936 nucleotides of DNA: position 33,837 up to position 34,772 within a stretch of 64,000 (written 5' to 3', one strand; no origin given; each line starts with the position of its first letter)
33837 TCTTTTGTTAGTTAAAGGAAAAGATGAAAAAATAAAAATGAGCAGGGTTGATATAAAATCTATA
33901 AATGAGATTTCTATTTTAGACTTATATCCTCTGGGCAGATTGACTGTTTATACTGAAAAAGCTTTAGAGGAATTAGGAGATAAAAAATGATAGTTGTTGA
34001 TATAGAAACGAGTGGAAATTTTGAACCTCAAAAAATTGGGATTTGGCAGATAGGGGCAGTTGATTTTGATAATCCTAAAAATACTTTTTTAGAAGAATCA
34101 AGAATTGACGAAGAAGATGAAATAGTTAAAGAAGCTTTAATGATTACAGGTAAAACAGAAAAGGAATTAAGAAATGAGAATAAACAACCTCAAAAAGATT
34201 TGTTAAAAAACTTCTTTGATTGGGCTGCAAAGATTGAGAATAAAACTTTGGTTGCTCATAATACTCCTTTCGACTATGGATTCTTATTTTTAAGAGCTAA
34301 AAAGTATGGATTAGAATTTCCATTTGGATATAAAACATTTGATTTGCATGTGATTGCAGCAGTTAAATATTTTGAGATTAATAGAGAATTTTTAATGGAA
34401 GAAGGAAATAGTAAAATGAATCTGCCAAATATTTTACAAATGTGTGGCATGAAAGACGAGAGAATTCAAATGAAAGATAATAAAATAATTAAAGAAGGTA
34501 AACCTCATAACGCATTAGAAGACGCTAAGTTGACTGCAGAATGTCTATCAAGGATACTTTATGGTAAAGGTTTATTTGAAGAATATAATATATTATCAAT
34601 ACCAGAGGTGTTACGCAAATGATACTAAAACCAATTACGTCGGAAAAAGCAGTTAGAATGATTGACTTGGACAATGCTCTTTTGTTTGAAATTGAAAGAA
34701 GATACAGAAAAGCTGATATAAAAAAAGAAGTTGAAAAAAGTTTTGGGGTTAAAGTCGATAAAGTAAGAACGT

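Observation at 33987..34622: DEDDh exonuclease translationally wedged between rpl4 and rpl23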

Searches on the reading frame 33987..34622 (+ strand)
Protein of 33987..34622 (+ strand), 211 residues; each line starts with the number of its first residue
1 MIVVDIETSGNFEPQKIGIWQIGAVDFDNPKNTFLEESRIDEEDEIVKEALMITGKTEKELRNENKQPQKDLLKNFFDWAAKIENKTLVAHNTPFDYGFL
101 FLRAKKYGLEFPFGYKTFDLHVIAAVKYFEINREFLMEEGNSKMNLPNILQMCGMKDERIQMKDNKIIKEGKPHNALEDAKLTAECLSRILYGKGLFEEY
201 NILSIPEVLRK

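Call 3: search_protein_families(library=pfam, proteins=[window:33987-34622:+], max_evalue=0.01)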
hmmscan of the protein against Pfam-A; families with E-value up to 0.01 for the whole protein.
window:33987-34622:+ (211 aa): 3 families
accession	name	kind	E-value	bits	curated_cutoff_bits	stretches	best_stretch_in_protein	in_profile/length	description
PF00929.31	RNase_T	-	6.8e-12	46.7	24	1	2-186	1-163/164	Exonuclease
PF16473.11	Rv2179c-like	-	5.6e-11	42.9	27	1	2-190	3-176/177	3'-5' exoribonuclease Rv2179c-like domain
PF13482.12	RNase_H_2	-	0.00066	20.1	22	0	4-49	3-50/165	RNase_H superfamily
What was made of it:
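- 33987..34622 (+): 211-aa DEDDh 3'-5' exonuclease (uncharacterised Pacearchaeota subfamily). Pfam RNase_T and Rv2179c-like above cutoffs (call 3).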

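Call 4: search_protein_families(library=ncbifam, proteins=[window:33987-34622:+], max_evalue=0.1)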
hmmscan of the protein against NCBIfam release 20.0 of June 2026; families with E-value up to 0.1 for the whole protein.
window:33987-34622:+ (211 aa): 21 families
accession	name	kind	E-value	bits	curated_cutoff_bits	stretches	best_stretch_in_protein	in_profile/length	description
NF001688.0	PRK00448.1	equivalog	1.8e-11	42.4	873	1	2-110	426-528/1445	PolC-type DNA polymerase III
NF005907.0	PRK07883.1-5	equivalog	3.4e-11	42.2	454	1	2-113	31-136/584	DEDD exonuclease domain-containing protein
TIGR00573.1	dnaq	subfamily_domain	2.8e-10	40.1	71.5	1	2-106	10-108/217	exonuclease, DNA polymerase III, epsilon subunit family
NF005905.0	PRK07883.1-3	equivalog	4.2e-10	38.8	508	1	2-114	27-133/581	DEDD exonuclease domain-containing protein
NF005836.0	PRK07740.1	equivalog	3.8e-09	36.3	261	1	1-126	61-181/244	hypothetical protein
TIGR01405.1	polC_Gram_pos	equivalog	5.9e-09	34.2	1043.45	1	2-110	192-294/1211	DNA polymerase III subunit alpha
TIGR01406.1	dnaQ_proteo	equivalog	1.8e-08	34.3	222.7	1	2-103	3-100/231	DNA polymerase III subunit epsilon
NF004316.1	PRK05711.1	equivalog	4.6e-08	33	196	1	2-106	4-104/234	DNA polymerase III subunit epsilon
NF005981.0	PRK08074.1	equivalog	5.8e-08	31.2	789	1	2-111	6-110/931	ATP-dependent DNA helicase DinG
NF005906.0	PRK07883.1-4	equivalog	8.6e-08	31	495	1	2-110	9-111/563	DEDD exonuclease domain-containing protein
NF006316.0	PRK08517.1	equivalog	1e-07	31.6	247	1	2-109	73-173/270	3'-5' exonuclease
NF005289.0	PRK06807.1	equivalog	2.4e-07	30.3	335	1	2-109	11-112/313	3'-5' exonuclease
TIGR01407.1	dinG_rel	hypoth_equivalog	3.7e-07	28.8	547.7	1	2-187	3-158/889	putative DnaQ family exonuclease/DinG family helicase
NF004719.0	PRK06063.1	equivalog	4e-07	29.3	389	1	3-113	20-123/331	DEDDh family exonuclease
NF005904.0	PRK07883.1-2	equivalog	6.3e-05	21.4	969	1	2-104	33-129/584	DEDD exonuclease domain-containing protein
TIGR01298.1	RNaseT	equivalog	0.065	13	246.2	0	80-128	100-150/200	ribonuclease T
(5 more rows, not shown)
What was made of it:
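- On DNA polymerase III epsilon (DnaQ proper): TIGR00573 40.1 against 71.5; TIGR01406 34.3 against 222.7; PRK05711 33 against 196 (call 4).
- On RNase T: TIGR01298 13 bits against 246.2 (call 4).
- Closest known: RNase T. Different: RNase T equivalog TIGR01298 scores 13 bits against a cutoff of 246 (call 4).
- Closest known: DnaQ-type proofreading domains. Different: All epsilon/PolC NCBIfam models are far below cutoff, for example TIGR00573 at 40 bits against 71.5 (call 4).
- The best NCBIfam hits are PolC/DnaQ-type (call 4). NCBIfam hits are PolC/DnaQ-type (call 4).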

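Call 5: search_solved_structures(query=window:33987-34619:+, max_evalue=1, show_alignments=3)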
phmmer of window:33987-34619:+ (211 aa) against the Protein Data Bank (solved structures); distinct sequences matched with E-value up to 1: 10.
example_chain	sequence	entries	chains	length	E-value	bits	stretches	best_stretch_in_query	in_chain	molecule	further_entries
2p1j_A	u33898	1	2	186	5.6e-09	39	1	2-115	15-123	DNA polymerase III polC-type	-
8fyc_K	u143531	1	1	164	1e-06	31.6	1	2-127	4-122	DEDDh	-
8h18_A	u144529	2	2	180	2.3e-06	30.5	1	2-121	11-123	DnaQ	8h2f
8fy9_A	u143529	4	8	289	7.2e-06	28.9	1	2-126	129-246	Cas2-DEDDh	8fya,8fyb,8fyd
7t2s_A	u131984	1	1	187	9.9e-05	25.1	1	2-121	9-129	3'-5' exonuclease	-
9qpc_A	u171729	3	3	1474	0.27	13.9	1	41-110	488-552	DNA polymerase III PolC-type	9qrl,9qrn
2f96_A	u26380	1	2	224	0.27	13.9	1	83-129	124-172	Ribonuclease T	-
2is3_A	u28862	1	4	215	0.7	12.6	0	86-126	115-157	Ribonuclease T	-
3nh0_A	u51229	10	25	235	0.86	12.3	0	86-126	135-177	Ribonuclease T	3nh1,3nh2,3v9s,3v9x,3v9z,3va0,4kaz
3ngy_A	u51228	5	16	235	0.91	12.2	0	86-126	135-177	Ribonuclease T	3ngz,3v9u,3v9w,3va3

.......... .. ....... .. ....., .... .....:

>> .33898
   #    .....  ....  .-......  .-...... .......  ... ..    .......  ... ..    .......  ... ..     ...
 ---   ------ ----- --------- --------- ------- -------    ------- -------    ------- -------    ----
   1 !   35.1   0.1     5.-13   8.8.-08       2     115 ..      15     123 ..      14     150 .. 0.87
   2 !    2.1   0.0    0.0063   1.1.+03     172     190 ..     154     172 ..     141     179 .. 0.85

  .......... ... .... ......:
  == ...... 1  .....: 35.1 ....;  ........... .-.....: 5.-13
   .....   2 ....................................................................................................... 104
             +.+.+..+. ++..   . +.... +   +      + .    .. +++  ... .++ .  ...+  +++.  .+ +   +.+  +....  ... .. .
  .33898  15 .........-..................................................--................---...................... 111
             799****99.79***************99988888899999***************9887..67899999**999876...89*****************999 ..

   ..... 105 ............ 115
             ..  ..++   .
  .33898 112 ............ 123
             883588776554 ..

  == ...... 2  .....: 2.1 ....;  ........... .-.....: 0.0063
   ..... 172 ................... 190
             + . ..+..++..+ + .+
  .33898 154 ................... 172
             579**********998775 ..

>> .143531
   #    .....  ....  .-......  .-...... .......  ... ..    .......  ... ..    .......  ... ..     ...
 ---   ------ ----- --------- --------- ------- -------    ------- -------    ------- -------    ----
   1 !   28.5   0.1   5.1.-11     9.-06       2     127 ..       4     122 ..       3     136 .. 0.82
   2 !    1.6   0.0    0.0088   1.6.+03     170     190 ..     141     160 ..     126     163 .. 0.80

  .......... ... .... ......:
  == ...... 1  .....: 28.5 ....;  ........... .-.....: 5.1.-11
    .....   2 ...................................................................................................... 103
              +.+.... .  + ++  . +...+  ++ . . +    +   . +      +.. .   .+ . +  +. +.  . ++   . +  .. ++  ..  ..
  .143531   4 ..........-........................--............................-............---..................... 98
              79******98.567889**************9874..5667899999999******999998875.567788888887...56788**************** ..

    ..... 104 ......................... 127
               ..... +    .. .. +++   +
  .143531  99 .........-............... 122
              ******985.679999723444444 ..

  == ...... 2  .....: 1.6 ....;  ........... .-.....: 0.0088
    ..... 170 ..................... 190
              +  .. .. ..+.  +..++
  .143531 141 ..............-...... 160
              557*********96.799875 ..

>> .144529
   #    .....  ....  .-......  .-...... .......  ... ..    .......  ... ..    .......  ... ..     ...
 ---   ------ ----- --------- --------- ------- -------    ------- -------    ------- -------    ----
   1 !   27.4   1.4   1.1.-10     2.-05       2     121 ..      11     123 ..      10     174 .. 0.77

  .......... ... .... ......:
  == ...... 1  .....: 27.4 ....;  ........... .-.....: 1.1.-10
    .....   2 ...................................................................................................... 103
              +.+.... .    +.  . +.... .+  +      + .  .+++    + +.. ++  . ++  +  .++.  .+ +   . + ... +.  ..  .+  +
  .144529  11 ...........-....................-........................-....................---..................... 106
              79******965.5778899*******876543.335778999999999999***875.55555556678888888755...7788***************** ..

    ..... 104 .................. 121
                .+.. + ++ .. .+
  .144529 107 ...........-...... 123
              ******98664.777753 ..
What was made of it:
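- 33993..34016 (+): Exo I motif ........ (catalytic D5 at 33999-34001, E7 at 34005-34007). Aligned to the D-x-E of 2p1j/8fyc (call 5).
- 34257..34283 (+): Exo II motif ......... (catalytic D96). Aligned to HNANFD of 2p1j (call 5).
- Checked: They align with Exo I/II/III of the PolC exonuclease domain 2p1j and with Cas2-DEDDh (call 5).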

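Call 6: find_homologous_proteins(query=window:33987-34619:+, max_evalue=0.001)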
Query window:33987-34619:+ (211 aa): 609 proteins with E <= 0.001 among 901 candidates; the best 120 are listed.
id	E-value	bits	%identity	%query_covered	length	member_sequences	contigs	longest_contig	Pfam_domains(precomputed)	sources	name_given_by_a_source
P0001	5.2e-137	472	100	100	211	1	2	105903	PF00929.32,PF16473.12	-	-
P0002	1.7e-97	343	71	99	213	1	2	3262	PF00929.32,PF16473.12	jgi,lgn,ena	-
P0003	2.8e-96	339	67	100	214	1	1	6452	PF00929.32,PF13482.13,PF16473.12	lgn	-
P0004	1.4e-95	337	68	100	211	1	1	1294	PF00929.32,PF16473.12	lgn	-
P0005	2.6e-95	336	71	100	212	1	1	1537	PF00929.32,PF16473.12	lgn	-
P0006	3.7e-95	335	69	100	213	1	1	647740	PF00929.32,PF16473.12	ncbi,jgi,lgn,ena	ncbi:MAG: 3'-5' exonuclease [Candidatus Pacearchaeota archaeon]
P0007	5.0e-95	335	68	100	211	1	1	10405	PF00929.32,PF16473.12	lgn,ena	-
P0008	5.8e-94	331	67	100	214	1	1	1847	PF00929.32,PF16473.12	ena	-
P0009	7.2e-94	331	67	99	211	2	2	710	PF00929.32,PF13482.13,PF16473.12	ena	-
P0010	7.6e-94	331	67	100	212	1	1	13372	PF00929.32,PF16473.12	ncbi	-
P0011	1.0e-93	331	66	100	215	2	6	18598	PF00929.32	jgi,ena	-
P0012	2.5e-93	329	68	100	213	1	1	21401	PF00929.32,PF16473.12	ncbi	-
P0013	2.7e-93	329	68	100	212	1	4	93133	PF00929.32,PF16473.12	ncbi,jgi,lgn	-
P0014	7.5e-93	328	69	100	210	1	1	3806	PF00929.32,PF16473.12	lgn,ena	-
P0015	9.3e-93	327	68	100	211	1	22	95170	PF00929.32,PF16473.12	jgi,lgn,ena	-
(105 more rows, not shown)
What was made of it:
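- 33987..34622 (+): 609 homologs (call 6).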

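Call 9: find_encoding_contigs(protein=P0006, flank=6000, max_places=3)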
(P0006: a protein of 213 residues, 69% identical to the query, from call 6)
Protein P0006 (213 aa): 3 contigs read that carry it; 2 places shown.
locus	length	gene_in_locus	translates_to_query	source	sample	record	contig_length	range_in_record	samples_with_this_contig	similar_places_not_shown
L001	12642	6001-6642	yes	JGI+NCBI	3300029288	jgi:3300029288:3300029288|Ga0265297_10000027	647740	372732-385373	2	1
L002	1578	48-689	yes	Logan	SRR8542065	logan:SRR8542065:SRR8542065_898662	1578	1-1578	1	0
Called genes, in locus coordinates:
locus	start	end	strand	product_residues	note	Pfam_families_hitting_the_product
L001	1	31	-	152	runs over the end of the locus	-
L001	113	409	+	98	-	-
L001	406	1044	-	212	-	PF01163:RIO1, PF06293:Kdo (weak), PF01636:APH (faint), PF07714:PK_Tyr_Ser-Thr, PF00069:Pkinase, PF22303:OspG_kinase (weak), PF03109:ABC1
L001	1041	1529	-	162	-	-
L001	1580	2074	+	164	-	-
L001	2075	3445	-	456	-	PF02881:SRP54_N, PF00448:SRP54, PF13245:AAA_19 (weak), PF13604:AAA_30 (faint), PF01656:CbiA, PF09140:MipZ (faint), PF02978:SRP_SPB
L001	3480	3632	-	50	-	-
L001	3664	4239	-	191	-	PF00300:His_Phos_1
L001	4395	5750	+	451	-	PF02881:SRP54_N (weak), PF13604:AAA_30 (weak), PF00448:SRP54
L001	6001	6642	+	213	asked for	PF00929:RNase_T, PF16473:Rv2179c-like (faint)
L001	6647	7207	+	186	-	PF22090:Gins51_C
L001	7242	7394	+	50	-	-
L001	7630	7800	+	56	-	-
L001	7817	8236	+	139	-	PF13419:HAD_2 (weak), PF00702:Hydrolase (weak), PF13242:Hydrolase_like (weak)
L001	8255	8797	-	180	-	PF00334:NDK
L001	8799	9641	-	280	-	PF01015:Ribosomal_S3Ae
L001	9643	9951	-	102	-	-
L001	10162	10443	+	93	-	-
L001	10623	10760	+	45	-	-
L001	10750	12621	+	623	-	-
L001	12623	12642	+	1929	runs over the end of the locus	-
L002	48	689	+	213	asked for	PF00929:RNase_T, PF16473:Rv2179c-like (faint)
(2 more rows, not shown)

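Call 10: find_related_loci(query=A1, collection=genome_contigs, flank=5000)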
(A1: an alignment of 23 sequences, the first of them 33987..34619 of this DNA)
Query A1 (211 aa) in genome_contigs; peptide patterns used: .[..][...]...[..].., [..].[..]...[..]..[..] (x = any residue, [..] = any of these).
196 stretches matched a pattern; 144 encode a relative of the query (tblastn E <= 1e-3); the best 80 are kept; 80 distinct loci.
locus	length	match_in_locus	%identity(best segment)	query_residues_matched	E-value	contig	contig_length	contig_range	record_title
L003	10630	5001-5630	69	1-210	3e-100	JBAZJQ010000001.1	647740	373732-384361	MAG: Candidatus Pacearchaeota archaeon isolate SO_2017_LW4_123 scaffold_30_c1_LW137-91_2017, whole genome shotgun sequen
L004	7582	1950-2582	67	1-211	6e-96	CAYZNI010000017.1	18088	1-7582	MAG TPA_asm: Candidatus Woesearchaeota archaeon isolate SRP173033_co2_255 genome assembly, contig: NODE_1298_length_1808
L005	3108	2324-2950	65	1-209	8e-95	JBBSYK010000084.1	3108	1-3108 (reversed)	MAG: Nanoarchaeota archaeon isolate H32-bin099_1 H32_bin099_1_000000000084, whole genome shotgun sequence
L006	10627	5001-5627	65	1-209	5e-91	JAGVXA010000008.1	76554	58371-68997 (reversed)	Candidatus Pacearchaeota archaeon isolate RIFOXYC1_FULL_38_15 rifoxyc1_full_scaffold_217, whole genome shotgun sequence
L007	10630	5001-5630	68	1-210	5e-98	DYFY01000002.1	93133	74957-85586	MAG TPA_asm: Candidatus Parvarchaeum sp. isolate BE2012_37_19 Afr_mines_BE2012_129_length_93133_cov_8_268151, whole geno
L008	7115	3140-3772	60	1-211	4e-85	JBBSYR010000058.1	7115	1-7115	MAG: Nanoarchaeota archaeon isolate H43-bin213_1 H43_bin213_1_000000000058, whole genome shotgun sequence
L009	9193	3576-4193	58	1-207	6e-82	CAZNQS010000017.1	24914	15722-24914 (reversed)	MAG TPA_asm: Candidatus Woesearchaeota archaeon isolate SRP178908_co1_140 genome assembly, contig: NODE_1209_length_2491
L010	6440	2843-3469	57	1-210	6e-78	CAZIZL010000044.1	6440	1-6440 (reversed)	MAG TPA_asm: Candidatus Woesearchaeota archaeon isolate SRP050083_co2_601 genome assembly, contig: NODE_10858_length_644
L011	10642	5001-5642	58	1-211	8e-78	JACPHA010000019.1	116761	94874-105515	MAG: Candidatus Pacearchaeota archaeon isolate NC_groundwater_402_Ag_B-0.1um_34_21 GD18-4_B1_scaffold_2016117, whole gen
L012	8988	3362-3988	57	1-210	4e-78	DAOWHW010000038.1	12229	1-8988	MAG TPA_asm: archaeon isolate CSMAG_2027 CSMAG_2027_k141_1403643_length_12229_cov_54.0000, whole genome shotgun sequence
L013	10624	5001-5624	57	1-209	2e-75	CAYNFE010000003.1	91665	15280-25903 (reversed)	MAG TPA_asm: Candidatus Woesearchaeota archaeon isolate binchicken_co228_136 genome assembly, contig: NODE_166_length_91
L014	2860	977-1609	54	1-211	4e-76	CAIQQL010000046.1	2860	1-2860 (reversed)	uncultured archaeon isolate AlinenSediments_bin-4957 genome assembly, contig: bin-4957:046/154, whole genome shotgun seq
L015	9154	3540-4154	56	1-206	8e-75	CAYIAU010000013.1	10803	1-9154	MAG TPA_asm: Candidatus Woesearchaeota archaeon isolate ERP119705_co1_1063 genome assembly, contig: NODE_8368_length_108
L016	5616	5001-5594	56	1-211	7e-74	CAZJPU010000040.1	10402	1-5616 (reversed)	MAG TPA_asm: Candidatus Woesearchaeota archaeon isolate binchicken_co181_604 genome assembly, contig: NODE_12687_length_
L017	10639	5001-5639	55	1-210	5e-73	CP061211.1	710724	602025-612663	MAG: Candidatus Pacearchaeota archaeon isolate Pace33H chromosome, complete genome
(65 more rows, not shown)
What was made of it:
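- One copy in each of 80 distinct assemblies (call 10).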

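Call 18: search_protein_families(library=pfam, proteins=[L001:6647-7207:+], max_evalue=0.001)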
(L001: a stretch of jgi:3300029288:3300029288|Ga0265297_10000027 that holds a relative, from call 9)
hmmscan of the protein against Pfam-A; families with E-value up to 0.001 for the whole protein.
L001:6647-7207:+ (186 aa): 1 family
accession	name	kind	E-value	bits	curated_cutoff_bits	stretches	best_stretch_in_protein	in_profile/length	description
PF22090.1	Gins51_C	-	3.4e-08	33.6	27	1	138-183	3-48/48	Gins51, C-terminal domain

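Call 23: search_solved_structures(query=A2, max_evalue=0.01, show_alignments=2)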
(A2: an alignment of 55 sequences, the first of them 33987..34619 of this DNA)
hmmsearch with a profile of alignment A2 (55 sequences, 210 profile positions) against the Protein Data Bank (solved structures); distinct sequences matched with E-value up to 0.01: 14.
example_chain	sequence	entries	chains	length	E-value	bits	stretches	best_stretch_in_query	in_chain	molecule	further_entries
2p1j_A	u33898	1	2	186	5.1e-12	49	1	2-106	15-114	DNA polymerase III polC-type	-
8h18_A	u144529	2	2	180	9.4e-12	48.2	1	2-118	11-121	DnaQ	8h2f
8fyc_K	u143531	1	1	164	1.9e-11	47.1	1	2-134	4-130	DEDDh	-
8fy9_A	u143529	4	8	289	1.2e-10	44.5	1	2-133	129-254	Cas2-DEDDh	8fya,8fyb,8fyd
7t2s_A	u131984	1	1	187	1.1e-08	38.1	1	3-122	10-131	3'-5' exonuclease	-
2is3_A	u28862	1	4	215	1.7e-05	27.7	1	2-125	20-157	Ribonuclease T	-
2f96_A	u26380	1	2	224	1.9e-05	27.6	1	2-129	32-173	Ribonuclease T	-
3nh0_A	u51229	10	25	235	2.4e-05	27.2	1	2-124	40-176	Ribonuclease T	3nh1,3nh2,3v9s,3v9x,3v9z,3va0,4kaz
3ngy_A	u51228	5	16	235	3.5e-05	26.7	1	2-125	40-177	Ribonuclease T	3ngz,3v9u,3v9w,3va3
9qpc_A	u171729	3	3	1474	0.00051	22.9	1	2-129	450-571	DNA polymerase III PolC-type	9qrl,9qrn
1j53_A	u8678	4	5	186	0.0023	20.7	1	2-104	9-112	DNA polymerase III, epsilon chain | DNA polymerase III epsilon subunit | DNA POLYMERASE III SUBUNIT EPSILON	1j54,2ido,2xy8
2gui_A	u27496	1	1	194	0.0025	20.6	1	2-104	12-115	DNA polymerase III epsilon subunit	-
5fku_D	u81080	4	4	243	0.0054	19.5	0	2-104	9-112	DNA POLYMERASE III SUBUNIT EPSILON | DNA POLYMERASE III EPSILON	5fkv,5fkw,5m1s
9l8b_A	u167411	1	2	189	0.0083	18.9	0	1-35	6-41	exodeoxyribonuclease III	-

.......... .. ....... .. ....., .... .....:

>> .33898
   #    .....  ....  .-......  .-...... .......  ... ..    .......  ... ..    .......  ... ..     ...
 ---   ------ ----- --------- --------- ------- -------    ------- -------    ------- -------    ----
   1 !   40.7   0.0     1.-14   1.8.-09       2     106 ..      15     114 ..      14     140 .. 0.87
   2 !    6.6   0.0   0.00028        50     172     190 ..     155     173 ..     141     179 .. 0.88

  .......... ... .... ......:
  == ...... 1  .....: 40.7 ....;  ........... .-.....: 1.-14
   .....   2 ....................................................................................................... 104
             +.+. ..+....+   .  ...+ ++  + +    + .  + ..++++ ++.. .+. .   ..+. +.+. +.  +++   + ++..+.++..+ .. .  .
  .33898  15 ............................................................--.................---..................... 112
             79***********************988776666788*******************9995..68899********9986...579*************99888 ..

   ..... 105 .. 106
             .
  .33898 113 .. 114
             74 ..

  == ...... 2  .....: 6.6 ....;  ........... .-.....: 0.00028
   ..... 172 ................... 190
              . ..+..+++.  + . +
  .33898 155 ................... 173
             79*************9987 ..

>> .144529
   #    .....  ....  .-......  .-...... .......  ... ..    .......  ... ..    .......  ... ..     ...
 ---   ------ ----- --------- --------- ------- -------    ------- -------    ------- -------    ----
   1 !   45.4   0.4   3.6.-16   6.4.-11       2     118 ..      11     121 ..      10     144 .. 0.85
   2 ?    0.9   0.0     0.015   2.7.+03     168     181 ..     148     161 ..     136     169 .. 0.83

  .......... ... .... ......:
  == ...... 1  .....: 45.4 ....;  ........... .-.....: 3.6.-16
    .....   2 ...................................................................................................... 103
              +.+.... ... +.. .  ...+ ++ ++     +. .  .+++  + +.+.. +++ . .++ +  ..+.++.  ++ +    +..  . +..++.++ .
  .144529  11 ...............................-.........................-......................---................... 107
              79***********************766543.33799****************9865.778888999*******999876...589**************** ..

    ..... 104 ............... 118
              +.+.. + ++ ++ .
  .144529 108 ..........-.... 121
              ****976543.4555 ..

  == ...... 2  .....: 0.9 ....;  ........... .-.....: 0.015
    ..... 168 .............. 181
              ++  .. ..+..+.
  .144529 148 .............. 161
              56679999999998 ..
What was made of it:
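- On RNase T: PDB RNase T matches at only 1.7e-5 with the family profile (call 23).
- Closest known: DnaQ-type proofreading domains. Same: Best sequence-profile matches: 5e-12 for 2p1j (call 23).
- Sequence profiles rank DNA-acting relatives first: PolC exonuclease domain 5e-12, Cas2-associated DnaQ 9e-12, Cas2-DEDDh 2e-11, Cap18 1e-8, versus RNase T 2e-5 (call 23). The nearest relatives by sequence profile act on DNA: PolC exonuclease domain, Cas2-associated DnaQ, Cas2-DEDDh, Cap18 (calls 5, 23).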
